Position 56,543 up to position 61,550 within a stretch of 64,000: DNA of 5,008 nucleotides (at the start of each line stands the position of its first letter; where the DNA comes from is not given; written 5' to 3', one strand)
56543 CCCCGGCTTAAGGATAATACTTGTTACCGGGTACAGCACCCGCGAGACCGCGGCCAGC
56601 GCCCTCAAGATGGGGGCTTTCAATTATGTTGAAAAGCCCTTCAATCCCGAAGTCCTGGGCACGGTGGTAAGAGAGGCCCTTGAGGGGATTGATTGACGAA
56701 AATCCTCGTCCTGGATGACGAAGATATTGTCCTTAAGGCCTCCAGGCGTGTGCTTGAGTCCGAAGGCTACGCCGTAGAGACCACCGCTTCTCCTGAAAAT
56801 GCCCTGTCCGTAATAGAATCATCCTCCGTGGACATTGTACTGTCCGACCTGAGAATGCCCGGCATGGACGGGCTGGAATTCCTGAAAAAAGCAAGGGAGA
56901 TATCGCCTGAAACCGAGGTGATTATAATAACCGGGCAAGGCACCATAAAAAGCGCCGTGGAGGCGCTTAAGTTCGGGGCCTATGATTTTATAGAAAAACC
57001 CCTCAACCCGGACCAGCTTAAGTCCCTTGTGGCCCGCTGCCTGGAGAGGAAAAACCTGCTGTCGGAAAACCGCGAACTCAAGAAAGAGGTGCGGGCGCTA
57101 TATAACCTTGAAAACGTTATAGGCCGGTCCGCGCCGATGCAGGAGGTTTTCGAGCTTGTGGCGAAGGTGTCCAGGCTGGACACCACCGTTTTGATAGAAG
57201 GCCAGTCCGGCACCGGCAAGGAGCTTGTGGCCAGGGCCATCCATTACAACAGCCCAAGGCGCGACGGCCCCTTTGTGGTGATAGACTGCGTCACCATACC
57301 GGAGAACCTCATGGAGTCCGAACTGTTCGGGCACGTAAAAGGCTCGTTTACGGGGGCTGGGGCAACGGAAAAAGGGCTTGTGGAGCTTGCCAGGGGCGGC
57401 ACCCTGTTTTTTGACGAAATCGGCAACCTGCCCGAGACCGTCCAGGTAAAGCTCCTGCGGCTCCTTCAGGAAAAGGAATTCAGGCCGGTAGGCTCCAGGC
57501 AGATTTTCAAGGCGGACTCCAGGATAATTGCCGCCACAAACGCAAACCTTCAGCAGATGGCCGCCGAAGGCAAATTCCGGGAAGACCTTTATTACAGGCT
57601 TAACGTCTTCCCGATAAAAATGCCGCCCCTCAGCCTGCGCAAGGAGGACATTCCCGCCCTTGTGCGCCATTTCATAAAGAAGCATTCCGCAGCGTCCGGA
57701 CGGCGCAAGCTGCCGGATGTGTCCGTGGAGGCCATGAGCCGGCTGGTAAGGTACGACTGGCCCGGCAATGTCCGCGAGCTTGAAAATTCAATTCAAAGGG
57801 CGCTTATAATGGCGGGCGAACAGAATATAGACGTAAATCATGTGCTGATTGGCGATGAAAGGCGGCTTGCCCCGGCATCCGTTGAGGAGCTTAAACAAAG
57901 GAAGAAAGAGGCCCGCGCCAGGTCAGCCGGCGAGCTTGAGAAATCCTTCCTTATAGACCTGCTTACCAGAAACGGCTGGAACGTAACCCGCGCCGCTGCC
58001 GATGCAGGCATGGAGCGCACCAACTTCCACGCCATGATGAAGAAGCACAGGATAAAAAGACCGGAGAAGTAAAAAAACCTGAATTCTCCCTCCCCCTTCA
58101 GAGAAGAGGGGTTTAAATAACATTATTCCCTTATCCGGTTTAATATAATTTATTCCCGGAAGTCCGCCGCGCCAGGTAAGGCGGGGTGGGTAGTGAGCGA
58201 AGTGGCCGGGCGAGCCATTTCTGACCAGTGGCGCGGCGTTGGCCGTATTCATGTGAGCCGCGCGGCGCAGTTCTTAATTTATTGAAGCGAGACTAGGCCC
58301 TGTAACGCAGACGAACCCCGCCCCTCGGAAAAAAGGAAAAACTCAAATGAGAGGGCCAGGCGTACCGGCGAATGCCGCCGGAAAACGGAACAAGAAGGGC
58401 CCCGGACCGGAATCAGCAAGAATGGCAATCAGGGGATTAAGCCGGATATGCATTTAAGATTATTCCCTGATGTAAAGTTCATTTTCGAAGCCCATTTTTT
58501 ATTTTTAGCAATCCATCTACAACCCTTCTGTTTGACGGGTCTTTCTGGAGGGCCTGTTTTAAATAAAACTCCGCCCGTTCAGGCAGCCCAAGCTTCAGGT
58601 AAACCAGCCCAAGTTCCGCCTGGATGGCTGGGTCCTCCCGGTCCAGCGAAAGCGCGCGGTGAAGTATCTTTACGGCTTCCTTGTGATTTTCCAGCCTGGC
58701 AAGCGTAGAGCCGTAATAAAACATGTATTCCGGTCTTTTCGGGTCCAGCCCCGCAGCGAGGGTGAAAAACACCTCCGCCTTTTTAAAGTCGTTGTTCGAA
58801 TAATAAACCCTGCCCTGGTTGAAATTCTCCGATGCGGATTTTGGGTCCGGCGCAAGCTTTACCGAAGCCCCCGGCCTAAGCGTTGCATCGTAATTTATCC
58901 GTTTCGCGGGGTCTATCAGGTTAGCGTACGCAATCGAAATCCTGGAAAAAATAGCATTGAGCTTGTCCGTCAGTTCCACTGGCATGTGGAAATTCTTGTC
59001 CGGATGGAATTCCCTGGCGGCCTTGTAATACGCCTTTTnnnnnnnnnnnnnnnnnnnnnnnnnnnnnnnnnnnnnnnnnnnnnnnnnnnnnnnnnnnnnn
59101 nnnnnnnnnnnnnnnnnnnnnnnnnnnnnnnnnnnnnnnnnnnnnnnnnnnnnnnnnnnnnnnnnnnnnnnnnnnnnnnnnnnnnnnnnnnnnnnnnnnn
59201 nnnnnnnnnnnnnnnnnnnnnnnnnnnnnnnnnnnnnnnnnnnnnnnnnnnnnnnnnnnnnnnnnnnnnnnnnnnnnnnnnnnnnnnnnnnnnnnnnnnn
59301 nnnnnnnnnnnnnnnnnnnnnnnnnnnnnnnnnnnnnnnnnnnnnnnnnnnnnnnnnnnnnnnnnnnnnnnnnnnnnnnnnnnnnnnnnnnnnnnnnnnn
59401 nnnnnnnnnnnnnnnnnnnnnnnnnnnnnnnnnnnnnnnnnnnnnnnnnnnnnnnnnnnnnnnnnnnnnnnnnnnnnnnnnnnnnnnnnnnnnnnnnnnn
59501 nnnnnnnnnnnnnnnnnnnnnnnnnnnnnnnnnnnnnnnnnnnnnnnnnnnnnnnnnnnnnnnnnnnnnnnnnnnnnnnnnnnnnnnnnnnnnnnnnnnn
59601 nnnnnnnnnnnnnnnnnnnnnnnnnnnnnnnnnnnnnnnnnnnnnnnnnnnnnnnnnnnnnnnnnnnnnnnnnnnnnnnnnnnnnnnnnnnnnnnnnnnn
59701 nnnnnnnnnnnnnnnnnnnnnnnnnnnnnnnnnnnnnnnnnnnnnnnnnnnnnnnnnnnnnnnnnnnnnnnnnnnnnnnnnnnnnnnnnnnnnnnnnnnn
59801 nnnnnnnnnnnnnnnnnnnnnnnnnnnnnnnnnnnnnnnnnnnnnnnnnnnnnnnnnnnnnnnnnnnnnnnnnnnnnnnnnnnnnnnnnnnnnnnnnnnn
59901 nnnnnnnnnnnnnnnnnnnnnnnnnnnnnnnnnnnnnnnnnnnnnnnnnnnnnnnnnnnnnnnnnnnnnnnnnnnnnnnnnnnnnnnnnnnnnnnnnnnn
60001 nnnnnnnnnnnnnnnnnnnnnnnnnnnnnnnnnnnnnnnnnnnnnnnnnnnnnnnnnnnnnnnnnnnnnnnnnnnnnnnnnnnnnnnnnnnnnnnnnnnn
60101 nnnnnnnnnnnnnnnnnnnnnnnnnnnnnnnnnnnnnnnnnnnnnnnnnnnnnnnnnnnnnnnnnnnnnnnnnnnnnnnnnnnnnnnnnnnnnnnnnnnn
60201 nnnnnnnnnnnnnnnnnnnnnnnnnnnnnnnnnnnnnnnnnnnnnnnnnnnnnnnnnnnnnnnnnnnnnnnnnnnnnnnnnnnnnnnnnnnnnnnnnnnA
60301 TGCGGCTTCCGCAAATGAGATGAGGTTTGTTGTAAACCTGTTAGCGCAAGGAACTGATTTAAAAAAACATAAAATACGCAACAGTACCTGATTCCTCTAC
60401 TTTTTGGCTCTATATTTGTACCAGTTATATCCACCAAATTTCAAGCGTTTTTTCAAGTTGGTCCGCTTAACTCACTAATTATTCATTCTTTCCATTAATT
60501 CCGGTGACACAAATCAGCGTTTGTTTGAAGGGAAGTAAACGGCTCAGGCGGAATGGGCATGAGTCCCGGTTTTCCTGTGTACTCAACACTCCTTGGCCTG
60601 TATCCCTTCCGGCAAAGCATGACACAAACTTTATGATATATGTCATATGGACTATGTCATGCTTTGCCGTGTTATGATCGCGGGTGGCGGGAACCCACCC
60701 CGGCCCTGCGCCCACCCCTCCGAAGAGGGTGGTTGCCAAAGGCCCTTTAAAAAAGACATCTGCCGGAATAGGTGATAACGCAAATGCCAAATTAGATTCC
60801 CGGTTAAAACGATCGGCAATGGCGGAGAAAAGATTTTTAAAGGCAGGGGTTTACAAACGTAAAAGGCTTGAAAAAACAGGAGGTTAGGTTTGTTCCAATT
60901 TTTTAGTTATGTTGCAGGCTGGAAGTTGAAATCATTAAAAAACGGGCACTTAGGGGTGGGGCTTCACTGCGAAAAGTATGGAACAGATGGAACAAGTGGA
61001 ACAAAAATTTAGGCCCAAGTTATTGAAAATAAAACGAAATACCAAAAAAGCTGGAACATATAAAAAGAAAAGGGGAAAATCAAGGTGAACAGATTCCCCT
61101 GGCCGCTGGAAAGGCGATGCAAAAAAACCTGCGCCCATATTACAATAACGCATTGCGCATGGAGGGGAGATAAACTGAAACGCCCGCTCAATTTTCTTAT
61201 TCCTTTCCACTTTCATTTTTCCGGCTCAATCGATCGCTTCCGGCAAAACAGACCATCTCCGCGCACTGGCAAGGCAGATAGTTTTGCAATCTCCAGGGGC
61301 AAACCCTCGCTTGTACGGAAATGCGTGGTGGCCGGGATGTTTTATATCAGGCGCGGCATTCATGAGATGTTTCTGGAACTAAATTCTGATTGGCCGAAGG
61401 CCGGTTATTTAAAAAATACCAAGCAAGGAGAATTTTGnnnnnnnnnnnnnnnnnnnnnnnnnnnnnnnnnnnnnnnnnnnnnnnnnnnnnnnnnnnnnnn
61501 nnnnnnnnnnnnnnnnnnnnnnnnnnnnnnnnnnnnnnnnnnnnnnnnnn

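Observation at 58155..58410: R1: an unannotated modular element of about 250-300 nt that looks like a structured RNA, present as five copies plus a fragment in 64 kb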

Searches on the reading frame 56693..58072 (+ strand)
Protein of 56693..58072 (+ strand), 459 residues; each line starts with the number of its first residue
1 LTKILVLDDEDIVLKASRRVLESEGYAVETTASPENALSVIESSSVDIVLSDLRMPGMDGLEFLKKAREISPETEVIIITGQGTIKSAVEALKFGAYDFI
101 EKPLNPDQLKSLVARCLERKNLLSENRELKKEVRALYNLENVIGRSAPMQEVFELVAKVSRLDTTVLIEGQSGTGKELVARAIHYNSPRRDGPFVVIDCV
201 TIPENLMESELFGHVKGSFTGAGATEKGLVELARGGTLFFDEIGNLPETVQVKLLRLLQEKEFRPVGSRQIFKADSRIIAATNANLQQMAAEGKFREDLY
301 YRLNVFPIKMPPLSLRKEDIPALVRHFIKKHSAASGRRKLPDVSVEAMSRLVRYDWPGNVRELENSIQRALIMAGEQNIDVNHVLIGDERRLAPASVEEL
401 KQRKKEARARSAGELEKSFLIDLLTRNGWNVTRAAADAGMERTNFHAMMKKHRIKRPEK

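Call 36: search_protein_families(library=pfam, proteins=[window:56693-58072:+])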
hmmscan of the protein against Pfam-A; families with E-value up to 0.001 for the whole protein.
window:56693-58072:+ (459 aa): 10 families
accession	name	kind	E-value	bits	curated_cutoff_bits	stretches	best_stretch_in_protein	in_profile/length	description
PF00158.32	Sigma54_activat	-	2.2e-68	229.7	20.2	1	142-308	1-167/168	Sigma-54 interaction domain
PF00072.30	Response_reg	-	5.5e-31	107.4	30.2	1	4-113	1-110/111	Response regulator receiver domain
PF14532.12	Sigma54_activ_2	-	2.6e-24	86.5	25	1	143-313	1-138/138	Sigma-54 interaction domain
PF25601.1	AAA_lid_14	-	1.3e-22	79.9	27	1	316-384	3-70/87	AAA+ ATPase lid domain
PF07728.20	AAA_5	-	1.3e-08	35.4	22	1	166-285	2-124/139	AAA domain (dynein-related subfamily)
PF07724.20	AAA_2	-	1.3e-05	25.7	27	1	165-294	5-135/166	AAA domain (Cdc48 subfamily)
PF02954.25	HTH_8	-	0.00038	20.6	22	1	414-451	4-41/42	Bacterial regulatory protein, Fis family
PF01078.27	Mg_chelatase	-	0.00058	19.8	20.3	0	221-284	92-158/207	Magnesium chelatase, subunit ChlI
PF13191.12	AAA_16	-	0.00079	20.4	32.6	0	142-215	2-82/167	AAA ATPase domain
PF23198.2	PDE8A_N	-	0.00091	19.6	29.6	0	4-79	13-89/147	PDE8A-like, N-terminal domain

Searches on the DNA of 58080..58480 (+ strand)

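Call 11: search_rna_families(source=window, start=58080, end=58480, threshold=evalue, max_evalue=10, show_alignments=3)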
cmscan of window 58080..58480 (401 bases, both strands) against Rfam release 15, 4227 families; matches with E-value up to 10: 2.
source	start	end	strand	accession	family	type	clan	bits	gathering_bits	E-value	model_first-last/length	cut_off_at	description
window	58165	58238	+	RF03939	mir-4868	Gene; miRNA;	-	13.7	70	6.2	1-78/78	no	mir-4868 microRNA precursor family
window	58436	58454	-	RF01310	sR7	Gene; snRNA; snoRNA; CD-box;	-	11.4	37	4.1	39-57/57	no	Small nucleolar RNA sR7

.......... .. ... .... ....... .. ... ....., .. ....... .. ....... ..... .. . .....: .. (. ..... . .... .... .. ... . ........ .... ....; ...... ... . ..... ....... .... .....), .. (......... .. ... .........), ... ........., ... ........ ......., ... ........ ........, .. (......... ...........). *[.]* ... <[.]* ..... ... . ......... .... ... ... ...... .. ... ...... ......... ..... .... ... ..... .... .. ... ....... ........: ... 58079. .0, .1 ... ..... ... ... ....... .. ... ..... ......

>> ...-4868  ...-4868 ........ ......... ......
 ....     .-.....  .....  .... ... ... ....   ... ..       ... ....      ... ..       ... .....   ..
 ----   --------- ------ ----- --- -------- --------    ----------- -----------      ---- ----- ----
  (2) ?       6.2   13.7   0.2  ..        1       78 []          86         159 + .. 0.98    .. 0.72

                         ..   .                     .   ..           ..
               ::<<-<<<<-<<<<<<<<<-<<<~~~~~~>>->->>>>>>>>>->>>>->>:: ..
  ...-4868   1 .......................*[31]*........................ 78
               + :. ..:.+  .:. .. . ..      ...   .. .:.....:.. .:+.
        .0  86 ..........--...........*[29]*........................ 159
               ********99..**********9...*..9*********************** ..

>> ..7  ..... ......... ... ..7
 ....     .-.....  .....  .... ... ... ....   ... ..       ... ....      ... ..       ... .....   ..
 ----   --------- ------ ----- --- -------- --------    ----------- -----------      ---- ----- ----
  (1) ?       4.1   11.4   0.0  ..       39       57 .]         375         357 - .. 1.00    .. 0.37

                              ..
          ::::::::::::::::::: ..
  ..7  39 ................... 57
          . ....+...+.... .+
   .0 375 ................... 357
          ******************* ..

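Call 79: search_dna_similar(query=window:58112-58470:+, collection=plasmids, mode=distant, max_evalue=0.01, max_rows=8)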
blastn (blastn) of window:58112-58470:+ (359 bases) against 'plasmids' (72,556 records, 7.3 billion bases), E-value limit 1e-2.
No match.

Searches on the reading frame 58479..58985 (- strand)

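Call 36: search_protein_families(library=pfam, proteins=[window:58479-58985:-])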
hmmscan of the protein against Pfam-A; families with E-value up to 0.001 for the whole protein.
window:58479-58985:- (168 aa): 16 families
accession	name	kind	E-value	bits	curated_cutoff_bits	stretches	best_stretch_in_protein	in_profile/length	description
PF07719.23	TPR_2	-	2.4e-17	62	27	2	122-152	4-34/34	Tetratricopeptide repeat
PF00515.34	TPR_1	-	2.4e-15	56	27.8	1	124-152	6-34/34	Tetratricopeptide repeat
PF13181.12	TPR_8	-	3e-14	52.3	25.7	0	124-151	6-33/34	Tetratricopeptide repeat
PF13428.12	TPR_14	-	1.6e-13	50.3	23.5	2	119-159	1-41/44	Tetratricopeptide repeat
PF13432.12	TPR_16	-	1e-11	45.5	32.7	2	93-152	5-64/65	Tetratricopeptide repeat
PF14559.12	TPR_19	-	1e-11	45.4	25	1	99-155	5-61/68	Tetratricopeptide repeat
PF12895.13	ANAPC3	-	6.7e-11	42.8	27.2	2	64-144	2-81/82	Anaphase-promoting complex, cyclosome, subunit 3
PF13176.12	TPR_7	-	1e-08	35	27.9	0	92-119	6-35/36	Tetratricopeptide repeat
PF13371.12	TPR_9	-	1.1e-08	35.4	35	1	95-154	5-64/73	Tetratricopeptide repeat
PF13424.12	TPR_12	-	1.2e-08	35.4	30.1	1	91-147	9-73/77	Tetratricopeptide repeat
PF23914.1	TPR_CcmH_CycH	-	1.4e-08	35.1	42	1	42-122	41-124/158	Cytochrome c-type biogenesis protein H TPR domain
PF13414.12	TPR_11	-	3.1e-08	33.6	26.8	1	95-133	4-42/42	TPR repeat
PF13431.12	TPR_17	-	5.2e-08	33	24.4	0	110-139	4-33/34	Tetratricopeptide repeat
PF13174.12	TPR_6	-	1.9e-05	25.5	26.3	0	125-151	6-32/33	Tetratricopeptide repeat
PF13374.12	TPR_10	-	0.0001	22.6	27.5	0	92-114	9-31/42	Tetratricopeptide repeat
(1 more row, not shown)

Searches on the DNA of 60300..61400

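Call 73: search_rna_families(source=window, start=60300, end=61400, threshold=evalue, max_evalue=1)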
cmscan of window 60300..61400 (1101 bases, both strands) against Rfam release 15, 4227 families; matches with E-value up to 1: 5.
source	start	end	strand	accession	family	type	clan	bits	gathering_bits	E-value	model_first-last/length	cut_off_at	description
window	60610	60669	+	RF04111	MIR6274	Gene; miRNA;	-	20.2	80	0.74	24-83/107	no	MIR6274 microRNA precursor family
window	60610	60669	-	RF04112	MIR5512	Gene; miRNA;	-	20.2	139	0.82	32-99/132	no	MIR5512 microRNA precursor family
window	61201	61254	-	RF01977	HOTAIRM1_3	Gene; lncRNA;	-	19.2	37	0.047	1-59/59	no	HOX antisense intergenic RNA myeloid 1 conserved region 3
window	60638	60719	+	RF00646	mir-204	Gene; miRNA;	-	17.2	48.4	0.37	1-89/89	no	mir-204 microRNA precursor family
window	60992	61059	+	RF01675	CrcZ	Gene; sRNA;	-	16.2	95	0.068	1-398/398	no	Pseudomonas sRNA CrcZ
